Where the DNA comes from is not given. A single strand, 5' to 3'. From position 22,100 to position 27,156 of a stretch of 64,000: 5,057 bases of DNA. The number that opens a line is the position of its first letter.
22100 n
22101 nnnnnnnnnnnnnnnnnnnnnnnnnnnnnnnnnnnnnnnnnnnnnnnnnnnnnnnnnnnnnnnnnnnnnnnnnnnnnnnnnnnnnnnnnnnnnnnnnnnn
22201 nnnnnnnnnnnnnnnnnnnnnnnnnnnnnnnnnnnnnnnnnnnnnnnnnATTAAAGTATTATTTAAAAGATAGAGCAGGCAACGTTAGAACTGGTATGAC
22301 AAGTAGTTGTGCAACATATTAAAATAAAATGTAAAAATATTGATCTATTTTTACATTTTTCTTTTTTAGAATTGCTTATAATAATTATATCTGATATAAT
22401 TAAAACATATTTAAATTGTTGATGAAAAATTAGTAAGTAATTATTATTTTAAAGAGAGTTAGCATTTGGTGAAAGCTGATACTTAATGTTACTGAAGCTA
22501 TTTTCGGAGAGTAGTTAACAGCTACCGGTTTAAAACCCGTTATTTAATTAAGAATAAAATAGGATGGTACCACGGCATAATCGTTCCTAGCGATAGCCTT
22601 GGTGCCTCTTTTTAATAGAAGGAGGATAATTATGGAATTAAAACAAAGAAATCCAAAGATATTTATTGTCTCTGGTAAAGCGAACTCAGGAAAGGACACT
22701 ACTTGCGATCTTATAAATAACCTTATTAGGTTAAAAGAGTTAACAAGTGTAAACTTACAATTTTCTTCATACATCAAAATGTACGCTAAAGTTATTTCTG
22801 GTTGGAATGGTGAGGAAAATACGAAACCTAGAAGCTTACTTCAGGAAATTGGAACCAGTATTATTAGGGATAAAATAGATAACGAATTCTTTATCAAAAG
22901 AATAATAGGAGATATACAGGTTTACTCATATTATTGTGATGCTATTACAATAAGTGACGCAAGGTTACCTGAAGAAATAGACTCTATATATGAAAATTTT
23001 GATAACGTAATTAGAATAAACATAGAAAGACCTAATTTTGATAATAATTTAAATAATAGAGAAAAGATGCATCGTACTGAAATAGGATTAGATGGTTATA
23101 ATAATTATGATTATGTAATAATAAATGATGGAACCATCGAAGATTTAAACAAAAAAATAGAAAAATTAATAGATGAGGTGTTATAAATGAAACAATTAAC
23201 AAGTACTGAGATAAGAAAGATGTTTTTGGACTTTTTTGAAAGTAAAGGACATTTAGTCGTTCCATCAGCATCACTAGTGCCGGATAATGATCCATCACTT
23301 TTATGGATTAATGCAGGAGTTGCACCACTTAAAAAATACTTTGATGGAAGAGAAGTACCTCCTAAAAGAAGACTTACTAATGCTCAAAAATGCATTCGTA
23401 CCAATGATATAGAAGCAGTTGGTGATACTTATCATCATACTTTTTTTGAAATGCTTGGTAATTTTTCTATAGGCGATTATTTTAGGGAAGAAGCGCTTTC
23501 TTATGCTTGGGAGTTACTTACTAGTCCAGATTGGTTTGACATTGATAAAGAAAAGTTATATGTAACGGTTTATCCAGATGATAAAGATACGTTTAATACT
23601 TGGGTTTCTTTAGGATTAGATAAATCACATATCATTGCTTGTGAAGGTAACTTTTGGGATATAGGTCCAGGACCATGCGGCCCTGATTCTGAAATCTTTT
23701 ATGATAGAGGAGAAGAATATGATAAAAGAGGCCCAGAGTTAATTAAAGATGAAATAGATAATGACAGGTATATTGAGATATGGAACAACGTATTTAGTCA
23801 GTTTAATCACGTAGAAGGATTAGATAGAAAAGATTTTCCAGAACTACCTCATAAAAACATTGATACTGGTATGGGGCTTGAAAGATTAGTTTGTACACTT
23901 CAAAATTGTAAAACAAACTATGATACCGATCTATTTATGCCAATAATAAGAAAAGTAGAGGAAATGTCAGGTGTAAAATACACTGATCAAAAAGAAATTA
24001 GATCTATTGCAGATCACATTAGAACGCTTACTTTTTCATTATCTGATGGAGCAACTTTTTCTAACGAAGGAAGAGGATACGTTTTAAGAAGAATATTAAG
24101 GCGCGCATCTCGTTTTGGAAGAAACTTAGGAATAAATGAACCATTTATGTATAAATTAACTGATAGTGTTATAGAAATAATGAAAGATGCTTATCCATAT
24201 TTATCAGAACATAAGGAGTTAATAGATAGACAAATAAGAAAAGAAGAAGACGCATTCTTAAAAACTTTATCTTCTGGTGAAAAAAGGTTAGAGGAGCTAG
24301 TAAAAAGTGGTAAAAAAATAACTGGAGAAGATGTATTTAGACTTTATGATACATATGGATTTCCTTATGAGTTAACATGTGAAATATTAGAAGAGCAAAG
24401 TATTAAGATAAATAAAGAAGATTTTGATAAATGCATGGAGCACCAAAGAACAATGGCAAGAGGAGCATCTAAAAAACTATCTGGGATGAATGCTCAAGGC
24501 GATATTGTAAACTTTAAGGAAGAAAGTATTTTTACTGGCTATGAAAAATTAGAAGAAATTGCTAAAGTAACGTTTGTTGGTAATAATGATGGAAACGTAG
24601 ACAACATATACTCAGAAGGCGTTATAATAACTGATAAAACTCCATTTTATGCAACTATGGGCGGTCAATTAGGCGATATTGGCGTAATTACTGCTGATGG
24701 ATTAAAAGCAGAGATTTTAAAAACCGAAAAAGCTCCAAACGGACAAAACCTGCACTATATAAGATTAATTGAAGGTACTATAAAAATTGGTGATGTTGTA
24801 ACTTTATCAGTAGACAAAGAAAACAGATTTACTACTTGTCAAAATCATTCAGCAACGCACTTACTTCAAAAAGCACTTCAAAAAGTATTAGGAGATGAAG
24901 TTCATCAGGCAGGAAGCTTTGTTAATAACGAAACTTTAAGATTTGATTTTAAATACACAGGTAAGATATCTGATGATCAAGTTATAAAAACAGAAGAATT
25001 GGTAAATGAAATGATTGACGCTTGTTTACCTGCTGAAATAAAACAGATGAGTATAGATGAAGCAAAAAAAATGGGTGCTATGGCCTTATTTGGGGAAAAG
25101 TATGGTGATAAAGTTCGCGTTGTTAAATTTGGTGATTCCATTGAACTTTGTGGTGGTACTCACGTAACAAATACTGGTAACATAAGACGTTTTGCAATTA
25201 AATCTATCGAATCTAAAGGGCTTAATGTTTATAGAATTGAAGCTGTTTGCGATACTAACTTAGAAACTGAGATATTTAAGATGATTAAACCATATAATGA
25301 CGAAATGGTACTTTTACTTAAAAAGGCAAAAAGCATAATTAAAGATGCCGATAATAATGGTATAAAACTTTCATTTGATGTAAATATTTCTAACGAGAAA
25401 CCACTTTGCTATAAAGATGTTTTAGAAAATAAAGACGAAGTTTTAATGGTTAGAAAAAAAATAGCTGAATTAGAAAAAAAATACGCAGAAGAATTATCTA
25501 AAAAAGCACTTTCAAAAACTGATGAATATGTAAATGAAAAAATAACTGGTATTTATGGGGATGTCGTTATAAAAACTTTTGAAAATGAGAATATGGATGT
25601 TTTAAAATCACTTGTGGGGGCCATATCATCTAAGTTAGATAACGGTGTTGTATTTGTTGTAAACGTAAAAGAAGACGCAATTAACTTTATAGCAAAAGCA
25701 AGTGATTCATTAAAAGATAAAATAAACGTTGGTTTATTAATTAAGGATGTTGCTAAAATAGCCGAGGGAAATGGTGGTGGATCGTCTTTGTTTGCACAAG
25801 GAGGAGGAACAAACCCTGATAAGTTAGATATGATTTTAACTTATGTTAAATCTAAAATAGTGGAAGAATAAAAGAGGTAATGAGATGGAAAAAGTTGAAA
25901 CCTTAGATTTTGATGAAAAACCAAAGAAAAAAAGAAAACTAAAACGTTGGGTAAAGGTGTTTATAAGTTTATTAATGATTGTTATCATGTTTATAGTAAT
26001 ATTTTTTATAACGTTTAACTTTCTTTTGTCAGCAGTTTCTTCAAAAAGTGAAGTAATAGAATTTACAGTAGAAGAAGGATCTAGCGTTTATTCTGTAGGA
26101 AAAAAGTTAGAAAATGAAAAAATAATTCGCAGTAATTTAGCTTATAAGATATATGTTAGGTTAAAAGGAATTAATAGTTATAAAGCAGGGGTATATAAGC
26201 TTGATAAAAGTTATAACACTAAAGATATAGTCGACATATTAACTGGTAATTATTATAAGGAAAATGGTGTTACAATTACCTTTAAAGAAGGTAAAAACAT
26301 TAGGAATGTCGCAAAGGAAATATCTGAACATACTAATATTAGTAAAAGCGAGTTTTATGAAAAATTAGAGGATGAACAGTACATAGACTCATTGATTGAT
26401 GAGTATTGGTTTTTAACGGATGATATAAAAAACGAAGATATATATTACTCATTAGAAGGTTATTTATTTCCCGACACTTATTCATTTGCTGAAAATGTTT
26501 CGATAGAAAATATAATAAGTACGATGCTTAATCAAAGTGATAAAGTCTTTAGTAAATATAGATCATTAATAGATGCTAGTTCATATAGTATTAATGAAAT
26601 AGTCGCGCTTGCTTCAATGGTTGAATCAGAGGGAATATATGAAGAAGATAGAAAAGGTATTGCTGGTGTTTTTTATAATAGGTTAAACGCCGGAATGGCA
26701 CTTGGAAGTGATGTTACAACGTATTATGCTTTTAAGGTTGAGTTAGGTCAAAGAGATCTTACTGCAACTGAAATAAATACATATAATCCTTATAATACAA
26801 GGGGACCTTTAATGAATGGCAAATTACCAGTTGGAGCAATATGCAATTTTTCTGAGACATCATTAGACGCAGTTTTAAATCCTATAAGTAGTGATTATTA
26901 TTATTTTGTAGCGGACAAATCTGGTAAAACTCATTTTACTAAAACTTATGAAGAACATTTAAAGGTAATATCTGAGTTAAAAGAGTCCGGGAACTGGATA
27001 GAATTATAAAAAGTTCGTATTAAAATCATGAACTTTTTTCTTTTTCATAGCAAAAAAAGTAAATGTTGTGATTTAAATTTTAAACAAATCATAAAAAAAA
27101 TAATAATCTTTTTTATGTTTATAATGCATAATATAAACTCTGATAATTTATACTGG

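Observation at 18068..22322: Two tandem giant modular type IV pilins carrying Cys-rich Ig/HYR-like repeat modules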

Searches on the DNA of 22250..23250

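Call 30: search_rna_families(source=window, start=22250, end=23250, threshold=evalue, max_evalue=1)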
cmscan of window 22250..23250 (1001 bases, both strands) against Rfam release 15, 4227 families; matches with E-value up to 1: 1.
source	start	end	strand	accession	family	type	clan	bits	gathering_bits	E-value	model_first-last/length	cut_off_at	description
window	22410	22591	+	RF00230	T-box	Cis-reg; leader;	-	89.9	93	4.8e-20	1-219/219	no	T-box leader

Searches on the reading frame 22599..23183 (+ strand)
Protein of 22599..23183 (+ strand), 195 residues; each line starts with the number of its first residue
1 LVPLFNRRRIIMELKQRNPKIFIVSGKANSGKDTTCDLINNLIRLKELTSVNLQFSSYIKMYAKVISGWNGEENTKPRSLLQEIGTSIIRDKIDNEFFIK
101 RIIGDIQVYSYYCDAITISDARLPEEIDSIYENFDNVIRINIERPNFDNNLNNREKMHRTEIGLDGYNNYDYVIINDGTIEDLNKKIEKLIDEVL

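Call 13: search_protein_families(library=pfam, proteins=[window:22599-23183:+], max_evalue=0.001)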
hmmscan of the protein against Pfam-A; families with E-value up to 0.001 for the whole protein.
window:22599-23183:+ (195 aa): 2 families
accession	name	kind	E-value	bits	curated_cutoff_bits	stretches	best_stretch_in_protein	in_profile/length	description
PF21448.3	DNMK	-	3.8e-16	59.8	27.1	1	65-186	120-232/232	Deoxynucleotide monophosphate kinase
PF04275.20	P-mevalo_kinase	-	0.00057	20.2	33.8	0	24-135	1-113/114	Phosphomevalonate kinase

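Call 51: search_protein_families(library=ncbifam, proteins=[window:22599-23183:+], max_evalue=0.01)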
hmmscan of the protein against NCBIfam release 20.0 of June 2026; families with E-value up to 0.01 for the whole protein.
window:22599-23183:+ (195 aa): 2 families
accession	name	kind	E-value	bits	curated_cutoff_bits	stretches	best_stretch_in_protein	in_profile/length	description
NF006226.0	PRK08356.1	equivalog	6.5e-05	22.7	189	1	168-193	167-192/195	hypothetical protein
TIGR03263.1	guanyl_kin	equivalog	0.01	15.5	160.45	0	147-191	135-178/180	guanylate kinase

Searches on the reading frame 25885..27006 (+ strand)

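Call 13: search_protein_families(library=pfam, proteins=[window:25885-27006:+], max_evalue=0.001)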
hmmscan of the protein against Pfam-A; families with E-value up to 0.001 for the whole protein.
window:25885-27006:+ (374 aa): 2 families
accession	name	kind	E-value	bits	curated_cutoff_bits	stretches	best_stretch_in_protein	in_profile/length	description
PF02618.21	YceG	-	4.6e-72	243.2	32.4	1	60-362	1-273/275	YceG-like family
PF10329.14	DUF2417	-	1.2e-05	25.4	25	1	9-54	168-213/234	Region of unknown function (DUF2417)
